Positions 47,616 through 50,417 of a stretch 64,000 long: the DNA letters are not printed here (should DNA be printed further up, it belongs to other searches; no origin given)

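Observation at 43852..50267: ElbD-like acyl-AMP ligase / carrier / acyltransferase fusion heading an operon with a two-component system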

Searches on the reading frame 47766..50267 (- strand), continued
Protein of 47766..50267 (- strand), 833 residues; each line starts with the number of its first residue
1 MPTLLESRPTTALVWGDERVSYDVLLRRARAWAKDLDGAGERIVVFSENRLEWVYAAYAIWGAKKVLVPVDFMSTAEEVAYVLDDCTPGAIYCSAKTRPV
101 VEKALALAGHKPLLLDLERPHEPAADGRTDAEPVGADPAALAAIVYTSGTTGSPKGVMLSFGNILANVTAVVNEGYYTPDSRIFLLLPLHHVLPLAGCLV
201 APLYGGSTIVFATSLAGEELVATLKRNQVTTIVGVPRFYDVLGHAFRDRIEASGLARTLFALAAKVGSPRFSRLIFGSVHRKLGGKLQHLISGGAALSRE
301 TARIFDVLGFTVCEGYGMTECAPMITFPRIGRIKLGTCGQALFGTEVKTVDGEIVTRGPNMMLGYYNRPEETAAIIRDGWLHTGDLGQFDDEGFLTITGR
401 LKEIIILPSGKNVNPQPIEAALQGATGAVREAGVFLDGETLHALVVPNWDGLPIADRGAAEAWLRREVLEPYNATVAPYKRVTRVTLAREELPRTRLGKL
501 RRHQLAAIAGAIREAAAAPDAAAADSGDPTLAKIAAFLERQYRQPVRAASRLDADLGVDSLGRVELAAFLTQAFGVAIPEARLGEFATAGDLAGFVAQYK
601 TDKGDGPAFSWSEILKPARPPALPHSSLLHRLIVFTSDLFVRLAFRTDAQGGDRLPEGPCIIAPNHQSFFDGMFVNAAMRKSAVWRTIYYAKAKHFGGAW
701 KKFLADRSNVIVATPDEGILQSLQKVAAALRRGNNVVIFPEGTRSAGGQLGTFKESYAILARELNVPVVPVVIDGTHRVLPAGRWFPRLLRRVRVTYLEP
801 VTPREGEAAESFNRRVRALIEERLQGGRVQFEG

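Call 26: find_encoding_contigs(protein=P0093, flank=8000, max_places=1)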
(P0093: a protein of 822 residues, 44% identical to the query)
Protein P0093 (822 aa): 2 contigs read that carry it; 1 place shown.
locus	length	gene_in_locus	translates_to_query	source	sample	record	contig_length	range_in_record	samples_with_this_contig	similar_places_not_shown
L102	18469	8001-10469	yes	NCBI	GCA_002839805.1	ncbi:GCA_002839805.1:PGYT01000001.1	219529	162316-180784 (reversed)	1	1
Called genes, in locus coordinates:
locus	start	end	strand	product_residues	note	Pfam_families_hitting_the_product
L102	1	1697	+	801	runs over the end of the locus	PF02922:CBM_48 (faint), PF18962:Por_Secre_tail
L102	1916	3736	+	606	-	PF02543:Carbam_trans_N, PF16861:Carbam_trans_C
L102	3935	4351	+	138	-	PF19588:SxtJ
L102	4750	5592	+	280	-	-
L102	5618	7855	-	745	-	PF09992:NAGPA, PF18962:Por_Secre_tail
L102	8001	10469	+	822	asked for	PF00501:AMP-binding, PF23562:AMP-binding_C_3 (weak), PF00550:PP-binding (weak), PF01553:Acyltransferase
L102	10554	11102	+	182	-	-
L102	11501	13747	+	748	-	PF02085:Cytochrom_CIII (faint), PF03264:Cytochrom_NNT (faint), PF14522:Cytochrome_C7 (faint), PF14537:Cytochrom_c3_2 (faint), PF22678:Cytochrom_c_NrfB-like (faint), PF22113:Mtrc-MtrF_II-IV_dom (weak), PF09699:Paired_CXXCH_1 (weak)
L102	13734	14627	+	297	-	PF01292:Ni_hydr_CYTB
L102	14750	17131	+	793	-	PF09699:Paired_CXXCH_1 (faint), PF14522:Cytochrome_C7 (faint), PF14537:Cytochrom_c3_2 (weak), PF22113:Mtrc-MtrF_II-IV_dom (weak), PF01292:Ni_hydr_CYTB, PF14358:DUF4405 (weak)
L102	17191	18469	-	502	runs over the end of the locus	PF03264:Cytochrom_NNT, PF14522:Cytochrome_C7 (faint), PF14537:Cytochrom_c3_2 (faint)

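Call 27: find_encoding_contigs(protein=P0064, flank=8000, max_places=1)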
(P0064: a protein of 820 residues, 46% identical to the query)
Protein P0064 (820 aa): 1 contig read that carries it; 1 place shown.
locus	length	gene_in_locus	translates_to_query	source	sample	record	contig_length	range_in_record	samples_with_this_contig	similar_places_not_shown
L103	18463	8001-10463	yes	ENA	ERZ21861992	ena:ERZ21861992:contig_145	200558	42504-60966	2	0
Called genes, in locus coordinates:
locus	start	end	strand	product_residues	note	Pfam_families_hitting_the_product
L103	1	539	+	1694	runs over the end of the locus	PF13086:AAA_11, PF13604:AAA_30 (faint), PF13087:AAA_12, PF18741:MTES_1575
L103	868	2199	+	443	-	PF02056:Glyco_hydro_4, PF11975:Glyco_hydro_4C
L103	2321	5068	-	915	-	PF22842:Pel9A-like_beta_helix, PF13229:Beta_helix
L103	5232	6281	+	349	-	PF23988:DUF7309, PF22007:DUF6930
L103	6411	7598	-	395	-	PF00926:DHBP_synthase, PF00925:GTP_cyclohydro2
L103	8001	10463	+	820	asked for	PF00501:AMP-binding, PF23562:AMP-binding_C_3, PF00550:PP-binding (weak), PF01553:Acyltransferase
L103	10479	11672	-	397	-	PF16317:Glyco_hydro_99, PF03659:Glyco_hydro_71 (weak), PF14307:Glyco_tran_WbsX (faint), PF16317:Glyco_hydro_99 (weak)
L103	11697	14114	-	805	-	PF16147:DUF4855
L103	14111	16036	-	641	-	PF02838:Glyco_hydro_20b, PF00728:Glyco_hydro_20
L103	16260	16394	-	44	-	-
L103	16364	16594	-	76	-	PF14119:DUF4288 (weak)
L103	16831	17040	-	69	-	PF15919:HicB_lk_antitox (weak)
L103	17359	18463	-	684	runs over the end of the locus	PF00246:Peptidase_M14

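Call 42: search_solved_structures(query=window:47766-50267:-, max_evalue=0.00001)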
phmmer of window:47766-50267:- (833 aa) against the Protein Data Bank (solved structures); distinct sequences matched with E-value up to 0.00001: 191 (the best 60 are shown).
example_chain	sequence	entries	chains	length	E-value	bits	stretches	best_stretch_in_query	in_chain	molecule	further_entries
8wev_A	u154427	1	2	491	2.8e-41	144.5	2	286-467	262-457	Feruloyl-CoA Synthetase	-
8weu_A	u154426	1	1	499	3.4e-41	144.3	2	286-467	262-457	Fatty-acyl-CoA synthase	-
5x8f_A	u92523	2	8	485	9.3e-40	139.5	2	307-506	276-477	2-succinylbenzoate--CoA ligase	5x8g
5buq_A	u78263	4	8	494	5.6e-39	136.9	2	307-505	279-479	2-succinylbenzoate--CoA ligase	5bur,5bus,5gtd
4fuq_A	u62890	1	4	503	1.4e-37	132.3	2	282-505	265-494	Malonyl CoA synthetase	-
4fut_A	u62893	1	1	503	9.6e-37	129.5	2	282-505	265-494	Malonyl CoA synthetase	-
4gxq_A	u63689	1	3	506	8.3e-36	126.4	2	282-504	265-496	Malonyl CoA synthetase, Benzoate-CoA ligase Chimeric protein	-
4gxr_A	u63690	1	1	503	1.1e-35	126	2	282-504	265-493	Malonyl CoA synthetase, Benzoate-CoA ligase Chimeric protein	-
3r44_A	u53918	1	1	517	3.2e-30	108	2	288-503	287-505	fatty acyl CoA synthetase FADD13 (FATTY-ACYL-CoA SYNTHETASE)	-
3ivr_A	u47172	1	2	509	3.7e-30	107.8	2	19-243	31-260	Putative long-chain-fatty-acid CoA ligase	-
8r2q_A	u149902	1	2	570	1e-27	99.7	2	22-239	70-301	Probable fatty-acid-CoA ligase FadD5 (Fatty-acid-CoA synthetase) (Fatty-acid-CoA synthase)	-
3nyq_A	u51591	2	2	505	2.1e-27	98.6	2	288-504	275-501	Malonyl-CoA Ligase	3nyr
5ie0_A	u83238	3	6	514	1e-26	96.3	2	292-504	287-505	Oxalate--CoA ligase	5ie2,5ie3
8r2r_A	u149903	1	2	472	1.2e-26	96.1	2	22-239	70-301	Probable fatty-acid-CoA ligase FadD5 (Fatty-acid-CoA synthetase) (Fatty-acid-CoA synthase)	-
3tsy_A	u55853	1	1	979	2.4e-26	95.2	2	309-514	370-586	Fusion Protein 4-coumarate--CoA ligase 1, Resveratrol synthase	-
3pbk_A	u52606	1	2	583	5.2e-22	80.8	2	348-421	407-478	Fatty Acyl-Adenylate Ligase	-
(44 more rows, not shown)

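Call 61: search_protein_families(library=pfam, proteins=[L036:5025-6152:+, L036:6340-7248:-, L036:6869-7459:+, L036:7305-7814:+, L036:7836-10619:+, L036:11299-11859:-, L026:7839-10289:+, L026:6052-7191:-, L024:7833-10529:+], max_evalue=0.001)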
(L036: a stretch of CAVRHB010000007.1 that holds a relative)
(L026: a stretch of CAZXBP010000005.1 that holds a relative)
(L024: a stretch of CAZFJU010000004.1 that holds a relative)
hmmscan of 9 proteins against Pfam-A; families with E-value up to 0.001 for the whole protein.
L036:5025-6152:+ (375 aa): 2 families
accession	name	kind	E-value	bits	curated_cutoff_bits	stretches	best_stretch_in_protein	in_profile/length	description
PF01979.26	Amidohydro_1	-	6.7e-22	78.6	25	1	42-372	1-345/345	Amidohydrolase family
PF07969.17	Amidohydro_3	-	3.3e-13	50.4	29.7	2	312-373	400-472/472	Amidohydrolase family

L036:6340-7248:- (302 aa): 0 families

L036:6869-7459:+ (196 aa): 1 family
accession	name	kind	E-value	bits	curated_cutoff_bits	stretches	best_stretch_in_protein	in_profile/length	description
PF00781.29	DAGK_cat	-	1.3e-30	106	23.6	1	4-126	3-125/125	Diacylglycerol kinase catalytic domain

L036:7305-7814:+ (169 aa): 1 family
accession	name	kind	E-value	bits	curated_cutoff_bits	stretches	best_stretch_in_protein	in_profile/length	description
PF19279.4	YegS_C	-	9.6e-28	97.4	27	1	37-164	33-156/158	YegS C-terminal NAD kinase beta sandwich-like domain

L036:7836-10619:+ (927 aa): 4 families
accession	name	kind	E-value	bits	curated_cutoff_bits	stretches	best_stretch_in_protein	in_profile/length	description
PF00501.34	AMP-binding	-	8.8e-75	252.3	29.9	1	11-414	3-384/384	AMP-binding enzyme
PF01553.26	Acyltransferase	-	3.6e-18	66.1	23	1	731-871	2-131/132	Acyltransferase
PF00550.31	PP-binding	-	3.2e-06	27.7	20.8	1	599-662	3-66/67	Phosphopantetheine attachment site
PF23562.2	AMP-binding_C_3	-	0.00055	20.8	20.8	0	452-564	2-111/124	AMP-binding enzyme C-terminal domain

L036:11299-11859:- (186 aa): 0 families

L026:7839-10289:+ (816 aa): 3 families
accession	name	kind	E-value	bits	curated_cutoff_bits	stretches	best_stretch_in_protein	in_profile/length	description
PF00501.34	AMP-binding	-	9e-72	242.4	29.9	1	11-358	4-384/384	AMP-binding enzyme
PF01553.26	Acyltransferase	-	4.2e-16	59.4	23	1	617-752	1-131/132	Acyltransferase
PF00550.31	PP-binding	-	8.2e-08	32.8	20.8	1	509-573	3-66/67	Phosphopantetheine attachment site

L026:6052-7191:- (379 aa): 1 family
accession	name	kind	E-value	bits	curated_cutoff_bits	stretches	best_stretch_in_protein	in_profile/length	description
PF13480.13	Acetyltransf_6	-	8.5e-25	88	22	1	176-321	2-142/143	Acetyltransferase (GNAT) domain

L024:7833-10529:+ (898 aa): 4 families
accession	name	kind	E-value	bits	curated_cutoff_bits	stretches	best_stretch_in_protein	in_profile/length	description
PF00501.34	AMP-binding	-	3.9e-76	256.8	29.9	1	39-425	3-384/384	AMP-binding enzyme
PF01553.26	Acyltransferase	-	1.3e-16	61.1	23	1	709-837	2-131/132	Acyltransferase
PF00550.31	PP-binding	-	6.3e-05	23.6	20.8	1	619-657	25-63/67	Phosphopantetheine attachment site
PF23562.2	AMP-binding_C_3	-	0.00024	21.9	20.8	1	463-567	2-113/124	AMP-binding enzyme C-terminal domain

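Call 62: predict_structure(alignment_id=A1)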
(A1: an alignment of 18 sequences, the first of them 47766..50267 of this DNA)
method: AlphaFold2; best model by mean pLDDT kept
length: 833 residues; sequences in the alignment: 18
mean_pLDDT: 77.5   pTM: 0.53
mean pLDDT of the five models: 77.5, 77.0, 76.4, 75.5, 74.9
residues with pLDDT >= 90: 167; 70-90: 457; 50-70: 154; < 50: 55
segments of 3 or more residues with pLDDT < 50: 125-127, 149-152, 316-321, 380-385, 398-402, 408-411, 517-525, 741-745, 827-833
pLDDT, mean of each block of 10 residues (from residue 1): 90 92 92 89 91 93 94 85 93 93 92 85 53 89 74 71 84 87 80 76 94 78 90 79 80 87 90 90 89 70 89 60 64 72 73 66 81 65 55 61 50 71 84 80 89 76 86 76 83 63 78 58 58 85 73 67 83 80 78 85 59 72 72 72 79 86 76 78 83 57 62 69 87 82 52 75 89 79 61 87 83 85 61 32
secondary structure, 60 per line:
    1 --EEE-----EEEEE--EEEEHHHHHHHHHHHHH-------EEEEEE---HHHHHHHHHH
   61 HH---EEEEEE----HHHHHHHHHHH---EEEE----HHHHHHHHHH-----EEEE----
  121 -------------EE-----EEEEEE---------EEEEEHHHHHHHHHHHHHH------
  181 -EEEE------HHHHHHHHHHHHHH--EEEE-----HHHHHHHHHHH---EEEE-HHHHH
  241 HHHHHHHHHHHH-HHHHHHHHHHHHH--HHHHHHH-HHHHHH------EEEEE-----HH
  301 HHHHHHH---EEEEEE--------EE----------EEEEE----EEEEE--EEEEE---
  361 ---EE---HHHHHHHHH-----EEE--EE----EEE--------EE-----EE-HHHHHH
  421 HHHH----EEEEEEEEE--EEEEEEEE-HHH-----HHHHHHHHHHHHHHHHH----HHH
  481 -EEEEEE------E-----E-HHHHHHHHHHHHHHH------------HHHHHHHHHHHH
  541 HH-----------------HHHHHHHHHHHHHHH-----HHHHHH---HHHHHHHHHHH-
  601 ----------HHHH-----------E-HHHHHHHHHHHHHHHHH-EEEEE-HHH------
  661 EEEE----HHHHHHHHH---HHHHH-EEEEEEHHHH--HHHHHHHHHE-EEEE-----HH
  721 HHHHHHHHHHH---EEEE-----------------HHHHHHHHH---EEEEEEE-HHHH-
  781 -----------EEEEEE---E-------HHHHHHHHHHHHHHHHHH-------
elements in order (helices of 4 or more, strands of 3 or more residues): E3-5 E11-15 E18-21 H22-34 E42-47 H51-62 E66-71 H76-86 E90-93 H98-107 E113-116 E141-146 E156-160 H161-174 E182-185 H192-205 E208-211 H217-227 E231-234 H236-252 H254-266 H269-275 H277-282 E289-293 H299-307 E311-316 E337-341 E346-350 E353-357 H369-377 E383-385 E394-396 H415-424 E429-437 E440-447 H457-473 E482-487 H502-516 H529-542 H560-574 H580-585 H589-599 H611-614 H628-644 E646-650 E661-664 H669-677 H681-685 E687-692 H693-696 H699-707 E710-713 H719-731 E735-738 H756-764 E768-774 H776-779 E792-797 H809-826
